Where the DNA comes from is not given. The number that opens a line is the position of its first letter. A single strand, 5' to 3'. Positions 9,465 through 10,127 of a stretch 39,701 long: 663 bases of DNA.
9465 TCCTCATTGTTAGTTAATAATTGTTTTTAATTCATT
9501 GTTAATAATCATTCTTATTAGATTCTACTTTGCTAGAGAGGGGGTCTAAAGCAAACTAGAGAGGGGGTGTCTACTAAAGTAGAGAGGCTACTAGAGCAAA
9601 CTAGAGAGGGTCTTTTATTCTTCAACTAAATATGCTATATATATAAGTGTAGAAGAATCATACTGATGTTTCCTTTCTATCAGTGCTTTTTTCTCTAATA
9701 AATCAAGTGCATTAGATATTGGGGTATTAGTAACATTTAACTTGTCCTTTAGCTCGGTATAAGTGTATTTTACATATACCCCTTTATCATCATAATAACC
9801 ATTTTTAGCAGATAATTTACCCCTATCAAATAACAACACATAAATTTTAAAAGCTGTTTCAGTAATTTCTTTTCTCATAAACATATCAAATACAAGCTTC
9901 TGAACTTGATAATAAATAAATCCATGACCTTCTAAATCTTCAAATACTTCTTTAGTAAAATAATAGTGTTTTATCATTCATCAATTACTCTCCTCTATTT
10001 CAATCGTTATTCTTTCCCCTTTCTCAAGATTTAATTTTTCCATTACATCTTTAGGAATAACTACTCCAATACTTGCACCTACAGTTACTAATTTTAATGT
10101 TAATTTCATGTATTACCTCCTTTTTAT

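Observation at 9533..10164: Plasmid-style module: AbrB-like + RepA_N-like genes followed by four iterons at two-helical-turn spacing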

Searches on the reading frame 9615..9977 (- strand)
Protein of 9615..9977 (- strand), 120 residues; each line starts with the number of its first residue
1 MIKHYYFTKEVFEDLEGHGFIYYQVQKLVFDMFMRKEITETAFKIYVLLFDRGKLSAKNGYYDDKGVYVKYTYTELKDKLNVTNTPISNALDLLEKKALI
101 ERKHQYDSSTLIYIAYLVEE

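Call 7: search_protein_families(library=pfam, proteins=[window:9615-9977:-], max_evalue=0.1)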
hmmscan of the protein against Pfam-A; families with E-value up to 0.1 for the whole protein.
window:9615-9977:- (120 aa): 10 families
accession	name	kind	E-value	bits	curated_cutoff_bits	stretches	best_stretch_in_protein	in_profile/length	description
PF06970.17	RepA_N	-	9.2e-09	35.5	30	1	22-91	3-73/76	Replication initiator protein A (RepA) N-terminus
PF01047.28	MarR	-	6.8e-05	23.1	24.6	1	70-104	21-51/59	MarR family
PF00392.27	GntR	-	0.00031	20.8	27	1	75-105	29-59/64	Bacterial regulatory proteins, gntR family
PF13601.12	HTH_34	-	0.0024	18.4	27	1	71-108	15-52/80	Winged helix DNA-binding domain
PF13463.12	HTH_27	-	0.017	15.8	22.2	1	74-105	22-53/68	Winged helix DNA-binding domain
PF01978.25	TrmB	-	0.017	15.4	25.6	0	71-105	23-57/68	Sugar-specific transcriptional regulator TrmB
PF21984.2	DnaD_N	-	0.04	14.6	27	1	72-118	37-83/101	DnaD N-terminal domain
PF05042.19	Caleosin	-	0.058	13.8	27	1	35-102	57-121/170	Caleosin related protein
PF14394.12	DUF4423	-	0.069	13.4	30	0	72-105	38-71/165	Domain of unknown function (DUF4423)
PF08279.18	HTH_11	-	0.096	13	25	0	73-97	18-42/55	HTH domain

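Call 8: search_protein_families(library=phrogs, proteins=[window:9615-9977:-], max_evalue=0.01)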
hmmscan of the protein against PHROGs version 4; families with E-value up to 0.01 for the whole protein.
window:9615-9977:- (120 aa): 4 families
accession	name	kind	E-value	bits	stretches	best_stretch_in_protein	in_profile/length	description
phrog_7882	-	DNA, RNA and nucleotide metabolism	2.3e-14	54.6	1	20-110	15-106/314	DnaD-like helicase loader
phrog_186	-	DNA, RNA and nucleotide metabolism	3.5e-07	31.2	1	22-110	22-102/308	DnaD-like helicase loader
phrog_32943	-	unknown function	3.3e-06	27.4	1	19-113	12-108/287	-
phrog_428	-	DNA, RNA and nucleotide metabolism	0.0015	18.8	1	31-114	100-174/455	replication initiation protein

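Call 13: find_homologous_proteins(query=window:9615-9977:-)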
Query window:9615-9977:- (120 aa): 9 proteins with E <= 0.001 among 15 candidates.
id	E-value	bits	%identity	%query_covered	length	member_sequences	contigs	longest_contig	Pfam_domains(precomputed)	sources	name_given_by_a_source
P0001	1.7e-65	236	91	100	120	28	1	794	PF06970.19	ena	-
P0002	2.9e-62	226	87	100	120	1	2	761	PF06970.19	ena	-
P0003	8.4e-44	166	66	99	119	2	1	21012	PF06970.19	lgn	-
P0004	3.8e-41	158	89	68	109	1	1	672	PF06970.19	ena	-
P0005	1.5e-40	156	64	98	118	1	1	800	PF06970.19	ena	-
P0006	2.7e-39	152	62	97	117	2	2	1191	PF06970.19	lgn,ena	-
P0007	1.6e-37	146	60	97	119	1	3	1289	PF06970.19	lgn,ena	-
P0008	2.3e-34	136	60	97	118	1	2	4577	PF06970.19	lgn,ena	-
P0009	3.9e-32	129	58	97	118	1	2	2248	PF06970.19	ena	-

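Call 14: find_encoding_contigs(protein=P0003, flank=10000, max_places=3)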
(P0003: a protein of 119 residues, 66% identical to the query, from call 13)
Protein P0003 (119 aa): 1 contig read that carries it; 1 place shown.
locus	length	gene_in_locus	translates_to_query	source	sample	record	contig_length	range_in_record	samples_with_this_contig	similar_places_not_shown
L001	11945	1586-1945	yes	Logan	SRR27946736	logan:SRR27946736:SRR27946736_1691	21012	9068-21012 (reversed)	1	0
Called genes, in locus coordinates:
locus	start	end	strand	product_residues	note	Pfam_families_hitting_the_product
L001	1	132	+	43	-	?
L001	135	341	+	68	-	-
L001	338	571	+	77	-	-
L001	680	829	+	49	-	-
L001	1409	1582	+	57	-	-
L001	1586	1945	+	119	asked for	PF06970:RepA_N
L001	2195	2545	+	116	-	-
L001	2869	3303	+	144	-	-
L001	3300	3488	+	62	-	-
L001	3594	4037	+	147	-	-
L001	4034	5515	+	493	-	-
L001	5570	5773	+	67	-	-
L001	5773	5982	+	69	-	-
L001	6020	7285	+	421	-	PF04860:Phage_portal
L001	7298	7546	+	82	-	-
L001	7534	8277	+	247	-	PF04233:Phage_Mu_F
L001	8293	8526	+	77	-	PF11195:Tad2-like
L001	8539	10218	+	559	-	PF05065:Phage_capsid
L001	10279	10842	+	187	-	-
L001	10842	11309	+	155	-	-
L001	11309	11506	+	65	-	-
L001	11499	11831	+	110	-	-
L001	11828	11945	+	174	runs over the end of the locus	PF23961:Phage_tail_terminator_9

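Call 15: find_encoding_contigs(protein=P0008, flank=5000, max_places=3)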
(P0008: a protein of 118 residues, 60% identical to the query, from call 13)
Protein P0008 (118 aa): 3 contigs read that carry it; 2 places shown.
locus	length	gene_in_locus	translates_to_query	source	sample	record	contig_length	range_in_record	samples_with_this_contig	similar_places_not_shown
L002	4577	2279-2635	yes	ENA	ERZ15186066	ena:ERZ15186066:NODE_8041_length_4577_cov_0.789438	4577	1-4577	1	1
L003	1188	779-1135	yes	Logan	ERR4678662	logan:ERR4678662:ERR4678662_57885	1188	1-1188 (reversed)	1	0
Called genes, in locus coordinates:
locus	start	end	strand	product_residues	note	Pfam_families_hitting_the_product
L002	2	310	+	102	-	?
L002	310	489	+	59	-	-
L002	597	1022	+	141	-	PF08291:Peptidase_M15_3, PF05951:Peptidase_M15_2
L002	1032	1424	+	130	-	-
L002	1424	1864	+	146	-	-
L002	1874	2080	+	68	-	-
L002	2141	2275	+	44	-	-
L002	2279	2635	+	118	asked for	PF06970:RepA_N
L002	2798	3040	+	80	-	-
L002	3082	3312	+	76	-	-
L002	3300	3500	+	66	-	-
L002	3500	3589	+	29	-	-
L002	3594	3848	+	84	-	-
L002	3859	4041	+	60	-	-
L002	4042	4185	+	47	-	-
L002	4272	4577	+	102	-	?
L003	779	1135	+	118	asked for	PF06970:RepA_N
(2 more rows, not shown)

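Call 16: find_encoding_contigs(protein=P0009, flank=5000, max_places=3)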
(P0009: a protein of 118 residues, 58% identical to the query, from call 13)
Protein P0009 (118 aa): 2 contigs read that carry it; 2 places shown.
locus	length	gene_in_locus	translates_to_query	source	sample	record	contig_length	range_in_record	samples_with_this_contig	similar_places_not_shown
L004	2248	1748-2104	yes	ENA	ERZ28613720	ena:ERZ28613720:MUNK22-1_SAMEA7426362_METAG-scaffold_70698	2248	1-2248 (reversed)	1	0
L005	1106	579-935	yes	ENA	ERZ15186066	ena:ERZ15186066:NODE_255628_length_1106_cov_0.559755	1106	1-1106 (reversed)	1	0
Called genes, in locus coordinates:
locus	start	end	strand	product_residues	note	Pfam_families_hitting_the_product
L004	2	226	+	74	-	?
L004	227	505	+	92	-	-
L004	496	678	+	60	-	-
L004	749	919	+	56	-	-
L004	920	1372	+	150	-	-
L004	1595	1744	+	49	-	-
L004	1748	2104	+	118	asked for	PF06970:RepA_N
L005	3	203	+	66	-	?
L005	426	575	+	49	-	-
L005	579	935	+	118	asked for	PF06970:RepA_N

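Call 22: search_solved_structures(query=window:9615-9977:-, max_evalue=10, show_alignments=2)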
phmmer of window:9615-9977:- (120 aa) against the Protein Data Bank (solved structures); distinct sequences matched with E-value up to 10: 9.
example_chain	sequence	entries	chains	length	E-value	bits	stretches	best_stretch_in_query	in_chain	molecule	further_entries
4pta_D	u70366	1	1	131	4.3e-07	33.6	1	9-114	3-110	Replication initiator protein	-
4pt7_A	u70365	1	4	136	2.2e-05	28.2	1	14-114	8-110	Replication initiator A family protein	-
4pql_A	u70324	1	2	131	2.3e-05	28.1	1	15-114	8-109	Truncated replication protein RepA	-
5kbj_A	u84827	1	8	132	2.3e-05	28.1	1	15-114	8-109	Replication initiator A, N-terminal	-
7wze_Y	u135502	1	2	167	0.08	16.7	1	70-114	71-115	Uncharacterized HTH-type transcriptional regulator YetL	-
3l18_A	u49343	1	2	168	0.11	16.2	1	36-104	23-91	Intracellular protease I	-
5tw0_A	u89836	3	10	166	0.55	14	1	37-64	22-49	Peptidase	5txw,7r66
1u4f_A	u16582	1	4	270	0.82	13.4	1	64-105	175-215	Inward rectifier potassium channel 2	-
2xky_I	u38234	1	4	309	1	13.1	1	64-105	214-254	INWARD RECTIFIER POTASSIUM CHANNEL 2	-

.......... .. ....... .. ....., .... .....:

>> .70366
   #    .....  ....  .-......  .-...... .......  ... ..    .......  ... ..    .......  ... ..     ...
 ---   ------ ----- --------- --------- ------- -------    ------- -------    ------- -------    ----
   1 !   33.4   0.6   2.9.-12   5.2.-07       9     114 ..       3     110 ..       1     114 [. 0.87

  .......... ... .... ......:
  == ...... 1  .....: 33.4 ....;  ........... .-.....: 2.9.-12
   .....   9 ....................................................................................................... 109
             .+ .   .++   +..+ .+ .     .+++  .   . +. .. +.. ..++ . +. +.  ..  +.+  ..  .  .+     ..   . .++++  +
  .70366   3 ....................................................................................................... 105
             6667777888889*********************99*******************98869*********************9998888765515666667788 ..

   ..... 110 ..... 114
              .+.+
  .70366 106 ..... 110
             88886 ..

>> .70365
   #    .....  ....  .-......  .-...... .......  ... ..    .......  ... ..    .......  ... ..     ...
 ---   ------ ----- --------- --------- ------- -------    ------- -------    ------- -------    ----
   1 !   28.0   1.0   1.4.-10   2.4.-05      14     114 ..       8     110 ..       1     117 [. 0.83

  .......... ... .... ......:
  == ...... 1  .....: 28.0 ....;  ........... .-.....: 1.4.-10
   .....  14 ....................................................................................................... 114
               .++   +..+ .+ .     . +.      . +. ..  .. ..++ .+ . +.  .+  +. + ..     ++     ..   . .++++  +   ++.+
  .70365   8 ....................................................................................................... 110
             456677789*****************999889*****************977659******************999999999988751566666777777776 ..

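Call 24: find_related_loci(query=A1, collection=viral_contigs, flank=10000)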
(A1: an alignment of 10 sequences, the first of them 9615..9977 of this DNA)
Query A1 (120 aa) in viral_contigs; peptide patterns used: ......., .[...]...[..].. (x = any residue, [..] = any of these).
37 stretches matched a pattern, but none encodes a relative of the query by tblastn (E <= 1e-3).

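Call 25: find_related_loci(query=A1, collection=genome_contigs, flank=10000)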
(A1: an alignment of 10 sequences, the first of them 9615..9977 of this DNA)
Query A1 (120 aa) in genome_contigs; peptide patterns used: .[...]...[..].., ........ (x = any residue, [..] = any of these).
94 stretches matched a pattern, but none encodes a relative of the query by tblastn (E <= 1e-3).

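Call 26: find_related_loci(query=A1, collection=metagenome_contigs, flank=10000)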
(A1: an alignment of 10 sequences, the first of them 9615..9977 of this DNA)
Query A1 (120 aa) in metagenome_contigs; peptide patterns used: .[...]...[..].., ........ (x = any residue, [..] = any of these).
280 stretches matched a pattern, but none encodes a relative of the query by tblastn (E <= 1e-3).

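Call 27: find_encoding_contigs(protein=window:9615-9977:-, flank=10000, max_places=4)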
Protein window:9615-9977:- (120 aa): 6 contigs read that carry it; 4 places shown.
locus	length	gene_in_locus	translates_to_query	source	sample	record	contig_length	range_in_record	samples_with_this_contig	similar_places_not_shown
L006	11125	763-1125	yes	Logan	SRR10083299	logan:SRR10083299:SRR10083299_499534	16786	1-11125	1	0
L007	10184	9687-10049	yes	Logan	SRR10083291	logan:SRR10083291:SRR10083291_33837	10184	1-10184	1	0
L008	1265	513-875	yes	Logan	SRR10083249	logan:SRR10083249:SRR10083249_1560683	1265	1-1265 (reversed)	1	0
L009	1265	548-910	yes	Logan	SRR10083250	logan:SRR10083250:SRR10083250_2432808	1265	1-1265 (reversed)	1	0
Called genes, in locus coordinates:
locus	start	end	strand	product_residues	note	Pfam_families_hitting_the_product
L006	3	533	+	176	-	?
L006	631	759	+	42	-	PF04014:MazE_antitoxin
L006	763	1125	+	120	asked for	PF06970:RepA_N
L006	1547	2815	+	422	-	-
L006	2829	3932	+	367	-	PF06152:Phage_min_cap2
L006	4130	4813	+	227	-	PF08346:AntA, PF03374:ANT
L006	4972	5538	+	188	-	-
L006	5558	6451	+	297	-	-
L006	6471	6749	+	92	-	PF21488:YqbF_HeH (weak)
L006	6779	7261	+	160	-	-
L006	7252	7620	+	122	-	-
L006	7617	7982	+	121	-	-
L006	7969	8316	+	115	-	-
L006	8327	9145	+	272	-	-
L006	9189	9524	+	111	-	-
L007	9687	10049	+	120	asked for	PF06970:RepA_N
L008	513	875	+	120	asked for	PF06970:RepA_N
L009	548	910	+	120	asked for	PF06970:RepA_N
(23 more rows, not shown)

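Call 29: find_encoding_contigs(protein=P0001, flank=3000, max_places=4)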
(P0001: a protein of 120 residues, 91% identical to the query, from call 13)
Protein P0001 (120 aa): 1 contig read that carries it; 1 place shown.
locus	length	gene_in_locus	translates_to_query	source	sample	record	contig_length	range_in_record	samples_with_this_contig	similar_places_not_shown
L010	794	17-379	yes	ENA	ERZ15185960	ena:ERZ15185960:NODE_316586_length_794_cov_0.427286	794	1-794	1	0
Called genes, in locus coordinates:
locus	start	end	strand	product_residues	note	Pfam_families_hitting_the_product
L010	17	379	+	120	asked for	PF06970:RepA_N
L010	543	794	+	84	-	?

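Call 30: find_encoding_contigs(protein=P0002, flank=3000, max_places=3)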
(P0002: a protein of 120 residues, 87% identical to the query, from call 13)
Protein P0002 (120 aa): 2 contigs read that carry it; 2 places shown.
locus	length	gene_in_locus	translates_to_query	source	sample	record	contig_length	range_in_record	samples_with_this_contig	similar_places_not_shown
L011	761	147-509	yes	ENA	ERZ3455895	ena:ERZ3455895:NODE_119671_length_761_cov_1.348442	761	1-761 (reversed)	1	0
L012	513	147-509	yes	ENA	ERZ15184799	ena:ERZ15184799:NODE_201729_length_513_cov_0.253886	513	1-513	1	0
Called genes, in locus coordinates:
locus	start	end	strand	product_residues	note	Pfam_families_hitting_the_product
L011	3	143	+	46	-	?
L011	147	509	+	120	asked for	PF06970:RepA_N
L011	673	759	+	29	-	?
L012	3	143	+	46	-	?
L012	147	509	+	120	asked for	PF06970:RepA_N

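Call 31: find_encoding_contigs(protein=P0006, flank=3000, max_places=3)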
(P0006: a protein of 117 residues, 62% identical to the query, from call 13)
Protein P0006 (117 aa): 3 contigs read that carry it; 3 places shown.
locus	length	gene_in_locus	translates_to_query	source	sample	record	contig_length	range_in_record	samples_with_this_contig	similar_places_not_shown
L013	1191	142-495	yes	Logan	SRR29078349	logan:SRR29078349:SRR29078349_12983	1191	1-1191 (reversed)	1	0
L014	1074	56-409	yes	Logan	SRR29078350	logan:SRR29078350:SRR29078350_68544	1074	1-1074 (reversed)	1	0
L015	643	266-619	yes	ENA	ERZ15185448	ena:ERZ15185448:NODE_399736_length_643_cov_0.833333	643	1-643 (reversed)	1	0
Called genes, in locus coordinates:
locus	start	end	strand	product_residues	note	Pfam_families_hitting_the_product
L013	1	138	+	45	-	?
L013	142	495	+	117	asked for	PF06970:RepA_N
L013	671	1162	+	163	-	PF10544:T5orf172, PF13455:MUG113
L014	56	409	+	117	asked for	PF06970:RepA_N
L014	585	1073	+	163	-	PF10544:T5orf172, PF13455:MUG113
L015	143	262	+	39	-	-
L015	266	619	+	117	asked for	PF06970:RepA_N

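Call 32: find_encoding_contigs(protein=P0007, flank=3000, max_places=3)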
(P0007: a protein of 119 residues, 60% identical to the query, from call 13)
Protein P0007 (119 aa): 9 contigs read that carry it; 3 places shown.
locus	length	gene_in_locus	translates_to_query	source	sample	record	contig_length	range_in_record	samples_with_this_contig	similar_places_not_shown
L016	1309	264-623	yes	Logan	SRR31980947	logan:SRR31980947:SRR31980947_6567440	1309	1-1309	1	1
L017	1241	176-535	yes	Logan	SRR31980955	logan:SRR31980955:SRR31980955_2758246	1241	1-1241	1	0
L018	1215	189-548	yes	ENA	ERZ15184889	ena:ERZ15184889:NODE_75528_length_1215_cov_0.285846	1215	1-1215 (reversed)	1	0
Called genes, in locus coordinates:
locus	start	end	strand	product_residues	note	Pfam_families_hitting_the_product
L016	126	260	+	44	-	-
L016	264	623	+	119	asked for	PF06970:RepA_N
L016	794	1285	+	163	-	PF10544:T5orf172, PF13455:MUG113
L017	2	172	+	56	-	?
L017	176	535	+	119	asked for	PF06970:RepA_N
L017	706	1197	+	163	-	PF10544:T5orf172, PF13455:MUG113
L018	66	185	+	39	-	-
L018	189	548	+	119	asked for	PF06970:RepA_N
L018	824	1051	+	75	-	-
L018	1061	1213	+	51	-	?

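Call 33: find_encoding_contigs(protein=P0005, flank=3000, max_places=3)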
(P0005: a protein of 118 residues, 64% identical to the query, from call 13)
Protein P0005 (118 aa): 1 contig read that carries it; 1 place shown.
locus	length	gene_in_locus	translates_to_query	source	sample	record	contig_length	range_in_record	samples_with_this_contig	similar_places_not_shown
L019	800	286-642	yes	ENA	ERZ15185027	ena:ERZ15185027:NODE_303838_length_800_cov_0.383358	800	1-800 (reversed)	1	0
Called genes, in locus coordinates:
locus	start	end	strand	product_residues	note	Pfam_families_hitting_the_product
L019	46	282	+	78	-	-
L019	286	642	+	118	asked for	PF06970:RepA_N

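Call 48: predict_structure(alignment_id=A1)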
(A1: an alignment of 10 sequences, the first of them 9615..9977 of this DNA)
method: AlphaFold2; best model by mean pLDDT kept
length: 120 residues; sequences in the alignment: 10
mean_pLDDT: 88.5   pTM: 0.83
mean pLDDT of the five models: 88.5, 87.1, 86.6, 86.6, 86.4
residues with pLDDT >= 90: 79; 70-90: 32; 50-70: 9; < 50: 0
segments of 3 or more residues with pLDDT < 50: none
pLDDT, mean of each block of 10 residues (from residue 1): 90 78 72 94 94 92 94 90 94 96 81 89
secondary structure, 60 per line:
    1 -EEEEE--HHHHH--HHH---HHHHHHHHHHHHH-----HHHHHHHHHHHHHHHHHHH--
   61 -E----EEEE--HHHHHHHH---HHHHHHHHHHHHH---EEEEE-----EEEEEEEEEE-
elements in order: E2-6 H9-13 H22-34 H40-58 E67-70 H73-80 H84-96 E100-104 E110-119

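Call 53: fold_search(model_id=the predicted structure, library=pdb)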
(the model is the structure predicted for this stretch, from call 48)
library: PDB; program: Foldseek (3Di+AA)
matches with E <= 10: 1542; with E <= 0.001: 5
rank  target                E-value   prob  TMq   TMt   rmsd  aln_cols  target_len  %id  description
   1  4pql_B                2.0e-04  1.00  0.57  0.53   2.1        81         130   26  N-Terminal domain of DNA binding protein (released 2014-06-11)
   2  4pql_A                2.3e-04  1.00  0.58  0.53   2.0        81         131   27  N-Terminal domain of DNA binding protein (released 2014-06-11)
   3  5kbj_H                5.2e-04  1.00  0.58  0.55   2.0        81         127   27  Structure of Rep-DNA complex (released 2016-06-29)
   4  4pt7_B                7.5e-04  1.00  0.58  0.53   1.9        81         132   27  Structure of initiator (released 2014-06-25)
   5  4pta                  9.7e-04  1.00  0.56  0.56   1.8        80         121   32  Structure of MDR initiator (released 2014-06-25)
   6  5kbj_A                2.0e-03  1.00  0.58  0.54   2.0        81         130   27  Structure of Rep-DNA complex (released 2016-06-29)
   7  5kbj_C                2.2e-03  1.00  0.52  0.50   3.4        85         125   27  Structure of Rep-DNA complex (released 2016-06-29)
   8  7wze_Y                1.2e-02  0.98  0.44  0.34  14.7       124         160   22  Structure of Transcriptional regulator from Bacillus subtilis (strain 168) (released 2022-04-20)
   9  5kbj_G                1.5e-02  1.00  0.55  0.51   3.3        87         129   26  Structure of Rep-DNA complex (released 2016-06-29)
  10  2b0l_B                1.5e-02  1.00  0.46  0.56   5.2        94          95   19  C-terminal DNA binding domain of transcriptional pleiotropic repressor CodY. (released 2006-02-21)
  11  9u7b_A                1.5e-02  0.99  0.45  0.37   9.2       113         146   20  Crystal structure of Rv0042c (released 2026-03-25)
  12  1s3j_B                1.6e-02  1.00  0.48  0.42   9.9       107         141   14  X-ray crystal structure of YusO protein from Bacillus subtilis (released 2004-04-13)
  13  4ooi_B                1.6e-02  1.00  0.44  0.53   6.7        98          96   14  Reduced HlyU from Vibrio cholerae N16961 (released 2014-12-31)
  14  3eco_A                1.6e-02  0.99  0.44  0.40  10.7       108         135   20  Crystal structure of MepR, a transcription regulator of the Staphylococcus aureus multidrug efflux pump MepA (released 2009-02-10)
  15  3vb2_A                1.7e-02  1.00  0.48  0.43   4.8        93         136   19  Crystal Structure of the Reduced Form of MarR from E.coli (released 2013-01-30)
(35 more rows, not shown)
